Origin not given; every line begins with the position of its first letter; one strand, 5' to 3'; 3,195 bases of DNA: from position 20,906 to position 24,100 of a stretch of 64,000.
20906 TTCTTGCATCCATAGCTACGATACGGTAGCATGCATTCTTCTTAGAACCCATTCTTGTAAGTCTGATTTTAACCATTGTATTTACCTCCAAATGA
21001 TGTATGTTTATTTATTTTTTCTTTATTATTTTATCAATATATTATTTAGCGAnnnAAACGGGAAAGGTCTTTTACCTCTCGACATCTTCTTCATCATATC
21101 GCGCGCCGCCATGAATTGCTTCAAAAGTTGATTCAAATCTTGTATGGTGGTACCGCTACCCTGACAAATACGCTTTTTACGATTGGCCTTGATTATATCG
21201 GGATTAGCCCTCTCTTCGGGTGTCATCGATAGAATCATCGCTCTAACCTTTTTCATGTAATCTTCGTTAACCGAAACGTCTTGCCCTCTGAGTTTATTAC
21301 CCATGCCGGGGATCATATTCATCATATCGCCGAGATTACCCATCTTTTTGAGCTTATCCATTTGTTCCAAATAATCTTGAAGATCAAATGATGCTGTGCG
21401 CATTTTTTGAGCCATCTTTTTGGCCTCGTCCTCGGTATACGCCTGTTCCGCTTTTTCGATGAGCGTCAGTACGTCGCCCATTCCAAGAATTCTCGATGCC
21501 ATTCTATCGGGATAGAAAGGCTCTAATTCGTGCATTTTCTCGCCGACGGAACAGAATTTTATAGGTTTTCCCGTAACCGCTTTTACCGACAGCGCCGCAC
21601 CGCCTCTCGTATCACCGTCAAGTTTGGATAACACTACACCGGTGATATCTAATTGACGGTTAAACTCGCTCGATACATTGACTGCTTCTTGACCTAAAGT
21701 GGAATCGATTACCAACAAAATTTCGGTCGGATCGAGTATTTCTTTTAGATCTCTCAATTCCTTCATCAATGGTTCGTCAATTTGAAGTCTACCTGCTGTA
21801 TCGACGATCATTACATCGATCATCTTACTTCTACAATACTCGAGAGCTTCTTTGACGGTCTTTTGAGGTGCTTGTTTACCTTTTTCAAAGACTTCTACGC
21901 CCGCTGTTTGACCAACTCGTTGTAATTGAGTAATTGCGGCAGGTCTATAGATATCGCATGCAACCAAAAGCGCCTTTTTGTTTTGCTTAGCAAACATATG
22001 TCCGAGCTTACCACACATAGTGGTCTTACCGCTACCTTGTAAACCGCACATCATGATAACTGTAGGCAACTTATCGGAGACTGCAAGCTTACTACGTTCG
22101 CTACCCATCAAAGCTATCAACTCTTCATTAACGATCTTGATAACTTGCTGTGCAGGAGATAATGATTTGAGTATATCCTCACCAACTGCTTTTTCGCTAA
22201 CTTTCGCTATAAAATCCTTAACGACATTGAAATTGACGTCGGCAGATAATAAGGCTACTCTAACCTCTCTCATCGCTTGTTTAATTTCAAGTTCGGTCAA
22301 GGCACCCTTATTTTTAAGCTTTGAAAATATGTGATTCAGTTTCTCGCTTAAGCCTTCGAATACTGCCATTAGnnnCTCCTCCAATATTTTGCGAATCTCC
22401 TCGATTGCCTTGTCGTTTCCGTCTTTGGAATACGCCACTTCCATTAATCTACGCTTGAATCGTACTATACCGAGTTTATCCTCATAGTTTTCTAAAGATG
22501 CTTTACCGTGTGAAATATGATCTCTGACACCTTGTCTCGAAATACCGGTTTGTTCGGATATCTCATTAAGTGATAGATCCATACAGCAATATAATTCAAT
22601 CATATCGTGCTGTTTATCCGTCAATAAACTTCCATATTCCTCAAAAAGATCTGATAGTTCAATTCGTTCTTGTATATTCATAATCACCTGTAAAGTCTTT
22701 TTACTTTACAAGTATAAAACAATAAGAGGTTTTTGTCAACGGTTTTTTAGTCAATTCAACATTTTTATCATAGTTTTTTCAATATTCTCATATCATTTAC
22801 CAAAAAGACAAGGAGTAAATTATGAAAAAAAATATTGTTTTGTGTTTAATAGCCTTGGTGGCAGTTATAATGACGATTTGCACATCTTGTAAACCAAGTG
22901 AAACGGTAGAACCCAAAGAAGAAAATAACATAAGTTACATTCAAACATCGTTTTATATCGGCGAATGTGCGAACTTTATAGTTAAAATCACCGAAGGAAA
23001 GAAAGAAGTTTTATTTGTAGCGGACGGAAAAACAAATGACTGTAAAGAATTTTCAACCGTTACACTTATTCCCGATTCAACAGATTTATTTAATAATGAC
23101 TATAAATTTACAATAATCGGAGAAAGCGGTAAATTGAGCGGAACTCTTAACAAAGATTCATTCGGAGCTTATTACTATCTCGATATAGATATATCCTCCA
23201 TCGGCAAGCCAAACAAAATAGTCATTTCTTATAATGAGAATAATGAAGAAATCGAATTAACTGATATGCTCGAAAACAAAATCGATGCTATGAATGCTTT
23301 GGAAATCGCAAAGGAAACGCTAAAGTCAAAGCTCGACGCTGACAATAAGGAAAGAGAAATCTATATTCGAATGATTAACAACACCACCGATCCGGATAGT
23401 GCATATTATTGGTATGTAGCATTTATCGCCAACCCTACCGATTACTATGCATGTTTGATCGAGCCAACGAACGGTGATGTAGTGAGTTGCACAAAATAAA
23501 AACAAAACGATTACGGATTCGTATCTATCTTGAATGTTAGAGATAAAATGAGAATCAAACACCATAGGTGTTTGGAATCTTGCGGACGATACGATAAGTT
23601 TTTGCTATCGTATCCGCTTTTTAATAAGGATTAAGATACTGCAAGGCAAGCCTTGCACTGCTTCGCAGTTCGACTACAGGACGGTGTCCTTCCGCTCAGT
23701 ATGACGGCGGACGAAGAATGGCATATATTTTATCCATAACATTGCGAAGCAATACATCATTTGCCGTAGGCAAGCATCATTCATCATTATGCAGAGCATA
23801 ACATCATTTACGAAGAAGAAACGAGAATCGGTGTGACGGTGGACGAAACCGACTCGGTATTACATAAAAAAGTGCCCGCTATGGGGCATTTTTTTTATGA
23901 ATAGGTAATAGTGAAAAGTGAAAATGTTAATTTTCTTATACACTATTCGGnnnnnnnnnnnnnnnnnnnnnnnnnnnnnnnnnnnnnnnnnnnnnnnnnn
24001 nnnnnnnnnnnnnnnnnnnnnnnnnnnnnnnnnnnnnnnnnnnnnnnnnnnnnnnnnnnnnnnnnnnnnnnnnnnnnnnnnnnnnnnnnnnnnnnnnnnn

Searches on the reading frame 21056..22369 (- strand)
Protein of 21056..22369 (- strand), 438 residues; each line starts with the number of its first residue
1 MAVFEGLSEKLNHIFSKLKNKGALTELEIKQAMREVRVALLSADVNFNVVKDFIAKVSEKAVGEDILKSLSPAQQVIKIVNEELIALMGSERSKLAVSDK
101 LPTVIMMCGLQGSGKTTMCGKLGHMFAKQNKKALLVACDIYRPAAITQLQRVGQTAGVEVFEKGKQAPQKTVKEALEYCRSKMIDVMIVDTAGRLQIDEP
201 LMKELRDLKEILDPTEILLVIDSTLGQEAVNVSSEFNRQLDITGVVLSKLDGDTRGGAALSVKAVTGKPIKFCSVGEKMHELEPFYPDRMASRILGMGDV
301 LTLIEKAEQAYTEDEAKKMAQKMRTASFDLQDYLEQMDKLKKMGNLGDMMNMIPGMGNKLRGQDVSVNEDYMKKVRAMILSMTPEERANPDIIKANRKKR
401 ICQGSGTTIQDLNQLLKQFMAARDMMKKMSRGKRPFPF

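Call 11: search_protein_families(library=pfam, proteins=[window:21056-22369:-], max_evalue=0.01)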
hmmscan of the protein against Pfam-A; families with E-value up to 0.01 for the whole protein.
window:21056-22369:- (438 aa): 12 families
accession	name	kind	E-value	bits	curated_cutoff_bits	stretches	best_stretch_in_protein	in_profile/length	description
PF00448.28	SRP54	-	1e-73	247.6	22.7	1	102-296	1-196/196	SRP54-type protein, GTPase domain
PF02978.25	SRP_SPB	-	2.7e-32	111.4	27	1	327-426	1-91/91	Signal peptide binding domain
PF02881.24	SRP54_N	-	7.8e-20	71.3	22.4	1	7-84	1-75/75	SRP54-type protein, helical bundle domain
PF13401.12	AAA_22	-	1.2e-07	32.6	27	1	103-220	6-121/130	AAA domain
PF01656.29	CbiA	-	1.5e-05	25.4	25.4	1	112-255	9-88/125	CobQ/CobB/MinD/ParA nucleotide binding domain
PF06414.18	Zeta_toxin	-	0.00042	20.3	22.3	1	93-186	8-98/199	Zeta toxin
PF13671.12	AAA_33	-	0.00069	20.4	27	1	104-176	1-67/143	AAA domain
PF09439.16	SRPRB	-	0.001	18.9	25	0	149-238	11-97/178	Signal recognition particle receptor beta subunit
PF13614.12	AAA_31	-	0.0011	19.3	27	1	112-145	12-45/177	AAA domain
PF02492.25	cobW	-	0.0048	17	20.7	1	104-251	2-154/180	CobW/HypB/UreG, nucleotide-binding domain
PF02374.21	ArsA_ATPase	-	0.0066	16.1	24.3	0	104-139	3-38/305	Anion-transporting ATPase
PF03029.23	ATP_bind_1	-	0.0081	16.4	27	0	108-139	2-33/240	Conserved hypothetical ATP binding protein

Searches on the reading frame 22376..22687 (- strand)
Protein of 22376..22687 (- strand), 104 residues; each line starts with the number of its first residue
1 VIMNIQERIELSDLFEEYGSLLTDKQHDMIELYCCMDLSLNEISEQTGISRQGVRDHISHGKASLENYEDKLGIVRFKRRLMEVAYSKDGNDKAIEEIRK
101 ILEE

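Call 11: search_protein_families(library=pfam, proteins=[window:22376-22687:-], max_evalue=0.01)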
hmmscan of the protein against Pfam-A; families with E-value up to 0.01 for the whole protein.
window:22376-22687:- (104 aa): 5 families
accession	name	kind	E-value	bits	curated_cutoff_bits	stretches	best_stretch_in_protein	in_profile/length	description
PF04297.20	UPF0122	-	5.1e-22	78.5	22.7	1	6-83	2-79/101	Putative helix-turn-helix protein, YlxM / p13 like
PF08281.18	Sigma70_r4_2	-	7.7e-06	25.9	25.7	1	22-65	11-54/54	Sigma-70, region 4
PF04545.22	Sigma70_r4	-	3.7e-05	23.6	24.1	1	22-60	5-43/50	Sigma-70, region 4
PF13412.12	HTH_24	-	0.0048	16.9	21.9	0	38-58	18-38/48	Winged helix-turn-helix DNA-binding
PF08279.18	HTH_11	-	0.0083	16.4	25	0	38-59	16-37/55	HTH domain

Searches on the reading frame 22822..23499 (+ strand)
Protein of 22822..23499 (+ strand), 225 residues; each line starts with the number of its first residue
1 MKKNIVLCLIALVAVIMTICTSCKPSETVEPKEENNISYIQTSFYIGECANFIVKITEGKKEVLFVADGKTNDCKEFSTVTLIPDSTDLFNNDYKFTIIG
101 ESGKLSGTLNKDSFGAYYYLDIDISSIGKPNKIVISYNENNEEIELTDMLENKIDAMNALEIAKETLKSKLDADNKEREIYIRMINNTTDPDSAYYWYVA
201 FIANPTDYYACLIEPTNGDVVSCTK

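Call 11: search_protein_families(library=pfam, proteins=[window:22822-23496:+], max_evalue=0.01)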
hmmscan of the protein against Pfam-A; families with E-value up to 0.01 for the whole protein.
window:22822-23496:+ (225 aa): 0 families

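Call 13: find_encoding_contigs(protein=window:22822-23499:+, flank=10000, max_places=10)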
Protein window:22822-23499:+ (225 aa): 1 contig read that carries it; 1 place shown.
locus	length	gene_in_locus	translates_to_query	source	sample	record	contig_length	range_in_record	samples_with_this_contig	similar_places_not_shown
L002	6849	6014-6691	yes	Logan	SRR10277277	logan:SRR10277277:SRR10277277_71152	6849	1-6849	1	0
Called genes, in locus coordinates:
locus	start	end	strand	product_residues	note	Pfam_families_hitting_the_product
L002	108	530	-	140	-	PF01245:Ribosomal_L19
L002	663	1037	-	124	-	PF08378:NERD (weak), PF02021:UPF0102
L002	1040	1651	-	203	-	PF01351:RNase_HII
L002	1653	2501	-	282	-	PF00009:GTP_EFTU (faint), PF10662:PduV-EutP (faint), PF03193:RsgA_GTPase (weak), PF01926:MMR_HSR1, PF02421:FeoB_N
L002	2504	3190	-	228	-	PF01746:tRNA_m1G_MT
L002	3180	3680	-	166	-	PF01782:RimM, PF24986:PRC_RimM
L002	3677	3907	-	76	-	PF13083:KH_KhpA-B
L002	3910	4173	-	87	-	PF00886:Ribosomal_S16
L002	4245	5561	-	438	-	PF02881:SRP54_N, PF01656:CbiA (faint), PF00448:SRP54, PF13401:AAA_22 (weak), PF02978:SRP_SPB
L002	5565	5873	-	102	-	PF04297:UPF0122, PF08281:Sigma70_r4_2 (weak)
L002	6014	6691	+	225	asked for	-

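Call 78: search_protein_families(library=ncbifam, proteins=[window:22822-23496:+], max_evalue=0.01)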
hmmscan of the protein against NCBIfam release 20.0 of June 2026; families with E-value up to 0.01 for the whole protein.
window:22822-23496:+ (225 aa): 0 families

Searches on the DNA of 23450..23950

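Call 45: search_rna_families(source=window, start=23450, end=23950, threshold=evalue, max_evalue=5)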
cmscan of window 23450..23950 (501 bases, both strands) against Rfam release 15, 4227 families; matches with E-value up to 5: 8.
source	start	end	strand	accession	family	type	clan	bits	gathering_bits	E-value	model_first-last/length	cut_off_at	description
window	23731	23809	-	RF01706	Gut-1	Gene; sRNA;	-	26.4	50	0.0052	1-77/77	no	Gut-1 RNA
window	23867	23950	-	RF00082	SraG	Gene; sRNA;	-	19.3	50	0.6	85-177/177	5'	SraG RNA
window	23499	23546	+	RF02416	TCV_H4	Cis-reg;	-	17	50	3.1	1-51/51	no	Turnip crinkle virus 3'UTR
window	23765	23812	-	RF00281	SNORD47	Gene; snRNA; snoRNA; CD-box;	-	15.8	50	4.6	1-77/77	no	Small nucleolar RNA SNORD47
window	23843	23896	+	RF00506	Thr_leader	Cis-reg; leader;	-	15.6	55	2.7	1-118/118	no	Threonine operon leader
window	23817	23895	+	RF00512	Leu_leader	Cis-reg; leader;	-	15.5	50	1.6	1-148/148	no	Leucine operon leader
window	23866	23950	-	RF02901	AaHKsRNA41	Gene; sRNA;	-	12.6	97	2.3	95-187/187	5'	Aggregatibacter sRNA 41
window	23866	23950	-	RF02377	SurA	Gene; sRNA;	-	10.7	100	1.9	191-279/279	5'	SurA sRNA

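Call 47: search_rna_families(source=window, start=23700, end=23850, threshold=evalue, max_evalue=1, show_alignments=2)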
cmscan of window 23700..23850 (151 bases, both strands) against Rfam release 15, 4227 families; matches with E-value up to 1: 1.
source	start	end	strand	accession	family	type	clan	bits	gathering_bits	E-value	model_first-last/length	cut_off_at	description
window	23731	23809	-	RF01706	Gut-1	Gene; sRNA;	-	26.4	50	0.0016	1-77/77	no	Gut-1 RNA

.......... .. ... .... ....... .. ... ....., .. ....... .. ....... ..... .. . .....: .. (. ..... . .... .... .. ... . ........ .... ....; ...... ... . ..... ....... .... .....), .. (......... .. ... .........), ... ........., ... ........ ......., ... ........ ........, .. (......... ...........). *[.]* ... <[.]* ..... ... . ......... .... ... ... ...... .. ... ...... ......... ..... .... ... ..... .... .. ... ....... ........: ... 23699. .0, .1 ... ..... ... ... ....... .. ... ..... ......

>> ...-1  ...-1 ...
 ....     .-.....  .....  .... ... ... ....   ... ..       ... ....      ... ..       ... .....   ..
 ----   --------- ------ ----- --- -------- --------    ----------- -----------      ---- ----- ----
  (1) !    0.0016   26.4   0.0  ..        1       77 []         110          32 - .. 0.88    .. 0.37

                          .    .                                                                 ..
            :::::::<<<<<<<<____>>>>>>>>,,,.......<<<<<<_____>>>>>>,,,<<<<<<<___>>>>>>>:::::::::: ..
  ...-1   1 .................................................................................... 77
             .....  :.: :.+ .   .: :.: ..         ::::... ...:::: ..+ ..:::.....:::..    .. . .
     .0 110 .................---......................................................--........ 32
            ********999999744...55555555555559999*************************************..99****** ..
